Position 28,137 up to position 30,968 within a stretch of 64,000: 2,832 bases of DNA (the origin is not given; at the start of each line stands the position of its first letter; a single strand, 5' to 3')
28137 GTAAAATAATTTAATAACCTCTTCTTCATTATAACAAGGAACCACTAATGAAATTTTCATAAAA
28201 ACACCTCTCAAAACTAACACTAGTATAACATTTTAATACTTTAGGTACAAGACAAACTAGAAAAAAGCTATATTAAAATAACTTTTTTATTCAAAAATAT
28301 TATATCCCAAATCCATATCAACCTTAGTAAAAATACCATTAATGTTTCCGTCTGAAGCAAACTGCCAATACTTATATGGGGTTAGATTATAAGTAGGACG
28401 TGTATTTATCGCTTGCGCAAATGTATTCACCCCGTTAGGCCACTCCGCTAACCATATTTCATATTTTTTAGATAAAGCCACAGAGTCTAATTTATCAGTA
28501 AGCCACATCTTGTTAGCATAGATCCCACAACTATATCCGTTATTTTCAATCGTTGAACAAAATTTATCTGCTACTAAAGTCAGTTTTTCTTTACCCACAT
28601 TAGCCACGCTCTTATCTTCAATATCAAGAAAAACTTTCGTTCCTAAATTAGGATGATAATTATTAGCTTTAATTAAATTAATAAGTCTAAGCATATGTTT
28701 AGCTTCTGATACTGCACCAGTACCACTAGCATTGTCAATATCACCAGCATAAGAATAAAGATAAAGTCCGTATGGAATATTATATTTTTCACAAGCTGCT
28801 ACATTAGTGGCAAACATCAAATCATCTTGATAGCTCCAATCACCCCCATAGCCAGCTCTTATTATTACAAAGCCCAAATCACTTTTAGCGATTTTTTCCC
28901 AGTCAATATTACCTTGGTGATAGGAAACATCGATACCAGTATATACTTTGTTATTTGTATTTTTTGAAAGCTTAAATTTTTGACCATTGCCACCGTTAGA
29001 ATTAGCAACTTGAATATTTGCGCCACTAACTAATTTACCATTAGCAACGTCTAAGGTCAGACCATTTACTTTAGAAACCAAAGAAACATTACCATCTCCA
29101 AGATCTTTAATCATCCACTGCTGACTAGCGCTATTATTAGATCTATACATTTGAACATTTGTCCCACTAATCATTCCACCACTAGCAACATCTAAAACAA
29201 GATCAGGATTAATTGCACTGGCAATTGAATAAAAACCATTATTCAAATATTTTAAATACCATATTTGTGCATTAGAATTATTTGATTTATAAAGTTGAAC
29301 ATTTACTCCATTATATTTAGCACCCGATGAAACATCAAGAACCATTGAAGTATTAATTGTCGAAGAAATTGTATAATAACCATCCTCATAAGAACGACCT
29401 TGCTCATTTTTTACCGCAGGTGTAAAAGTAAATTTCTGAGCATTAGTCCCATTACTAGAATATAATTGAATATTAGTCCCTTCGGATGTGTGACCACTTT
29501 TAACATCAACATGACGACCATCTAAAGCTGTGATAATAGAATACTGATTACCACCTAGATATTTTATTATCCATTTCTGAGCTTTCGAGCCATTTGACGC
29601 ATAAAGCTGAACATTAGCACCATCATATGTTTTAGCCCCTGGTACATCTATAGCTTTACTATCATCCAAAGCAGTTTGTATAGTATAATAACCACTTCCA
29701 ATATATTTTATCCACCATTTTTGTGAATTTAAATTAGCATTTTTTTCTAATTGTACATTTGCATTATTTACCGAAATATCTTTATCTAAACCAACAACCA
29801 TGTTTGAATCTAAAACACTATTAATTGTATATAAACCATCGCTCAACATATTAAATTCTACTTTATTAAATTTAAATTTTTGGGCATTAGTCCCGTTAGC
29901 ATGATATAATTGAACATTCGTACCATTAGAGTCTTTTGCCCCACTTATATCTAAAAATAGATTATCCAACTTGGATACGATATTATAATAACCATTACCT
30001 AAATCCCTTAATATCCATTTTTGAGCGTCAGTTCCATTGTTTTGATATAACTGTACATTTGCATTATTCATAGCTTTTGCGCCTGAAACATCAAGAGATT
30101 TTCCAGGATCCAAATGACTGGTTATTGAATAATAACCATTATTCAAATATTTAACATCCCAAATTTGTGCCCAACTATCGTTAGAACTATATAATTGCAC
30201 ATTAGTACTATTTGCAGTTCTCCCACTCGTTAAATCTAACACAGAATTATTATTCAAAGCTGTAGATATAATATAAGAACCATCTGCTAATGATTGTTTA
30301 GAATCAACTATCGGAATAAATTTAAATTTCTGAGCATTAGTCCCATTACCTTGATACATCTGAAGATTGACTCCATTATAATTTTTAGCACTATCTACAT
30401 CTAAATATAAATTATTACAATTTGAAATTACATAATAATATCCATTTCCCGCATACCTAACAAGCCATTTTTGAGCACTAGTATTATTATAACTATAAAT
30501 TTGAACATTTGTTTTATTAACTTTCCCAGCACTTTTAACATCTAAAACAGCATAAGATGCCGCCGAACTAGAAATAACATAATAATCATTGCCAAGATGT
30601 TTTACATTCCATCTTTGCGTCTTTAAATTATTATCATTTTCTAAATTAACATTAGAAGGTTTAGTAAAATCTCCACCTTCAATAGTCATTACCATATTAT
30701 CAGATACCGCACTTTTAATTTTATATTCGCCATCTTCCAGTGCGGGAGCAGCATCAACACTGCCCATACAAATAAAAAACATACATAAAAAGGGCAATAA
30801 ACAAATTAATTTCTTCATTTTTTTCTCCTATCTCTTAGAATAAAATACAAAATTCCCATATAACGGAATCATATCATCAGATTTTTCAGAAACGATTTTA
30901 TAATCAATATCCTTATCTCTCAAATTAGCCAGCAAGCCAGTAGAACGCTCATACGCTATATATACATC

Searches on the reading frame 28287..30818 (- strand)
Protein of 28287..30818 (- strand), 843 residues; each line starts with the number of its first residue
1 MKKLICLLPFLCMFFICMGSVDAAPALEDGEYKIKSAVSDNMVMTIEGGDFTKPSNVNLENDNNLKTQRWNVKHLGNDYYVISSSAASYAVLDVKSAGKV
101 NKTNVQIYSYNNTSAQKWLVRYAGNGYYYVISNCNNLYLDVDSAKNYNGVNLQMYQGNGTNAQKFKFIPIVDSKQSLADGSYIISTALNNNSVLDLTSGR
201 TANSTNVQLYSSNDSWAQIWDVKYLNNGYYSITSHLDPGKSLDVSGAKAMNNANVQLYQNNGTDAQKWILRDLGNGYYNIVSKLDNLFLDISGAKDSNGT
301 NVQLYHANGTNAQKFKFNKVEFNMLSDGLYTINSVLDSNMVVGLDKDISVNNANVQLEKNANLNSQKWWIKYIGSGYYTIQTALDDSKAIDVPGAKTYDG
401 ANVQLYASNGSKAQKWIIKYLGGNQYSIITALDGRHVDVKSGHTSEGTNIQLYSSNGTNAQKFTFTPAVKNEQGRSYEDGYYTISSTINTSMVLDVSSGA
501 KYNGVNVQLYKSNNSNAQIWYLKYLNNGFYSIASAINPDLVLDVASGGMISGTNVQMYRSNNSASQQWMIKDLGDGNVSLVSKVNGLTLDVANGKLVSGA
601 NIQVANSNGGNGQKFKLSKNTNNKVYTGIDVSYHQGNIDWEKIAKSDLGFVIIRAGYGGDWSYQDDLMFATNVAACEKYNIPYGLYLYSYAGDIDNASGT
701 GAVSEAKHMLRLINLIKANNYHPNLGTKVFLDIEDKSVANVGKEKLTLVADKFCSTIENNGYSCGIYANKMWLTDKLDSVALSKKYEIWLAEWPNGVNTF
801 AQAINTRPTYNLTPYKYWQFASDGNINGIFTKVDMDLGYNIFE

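Call 4: search_protein_families(library=pfam, proteins=[window:28287-30818:-], max_evalue=0.01)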
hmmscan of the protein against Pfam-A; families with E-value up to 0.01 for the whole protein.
window:28287-30818:- (843 aa): 5 families
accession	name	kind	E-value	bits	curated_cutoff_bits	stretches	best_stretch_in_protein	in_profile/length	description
PF14200.12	RicinB_lectin_2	-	4.3e-112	367.5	25.6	10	217-305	2-89/89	Ricin-type beta-trefoil lectin domain-like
PF00652.28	Ricin_B_lectin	-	1.2e-41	142.3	29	5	482-615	3-126/126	Ricin-type beta-trefoil lectin domain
PF01183.26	Glyco_hydro_25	-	6.3e-21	75.9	27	1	629-829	1-180/180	Glycosyl hydrolases family 25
PF16850.11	Inhibitor_I66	-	6.3e-07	29.8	27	0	26-153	2-124/146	Peptidase inhibitor I66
PF00576.27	Transthyretin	-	1.1e-05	26.4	25.3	0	490-517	2-29/109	HIUase/Transthyretin family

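Call 5: search_protein_families(library=ncbifam, proteins=[window:28287-30818:-], max_evalue=0.01)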
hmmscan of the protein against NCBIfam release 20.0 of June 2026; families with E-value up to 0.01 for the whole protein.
window:28287-30818:- (843 aa): 3 families
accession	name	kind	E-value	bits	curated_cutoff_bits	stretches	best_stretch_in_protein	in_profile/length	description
NF035929.1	lectin_1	subfamily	1.7e-47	162.3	800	4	183-316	762-884/886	lectin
NF035930.1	lectin_2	subfamily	1.4e-33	116.6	100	4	133-268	124-238/238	lectin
TIGR02962.1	hdxy_isourate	equivalog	9e-06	26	87.45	0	490-518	5-33/113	hydroxyisourate hydrolase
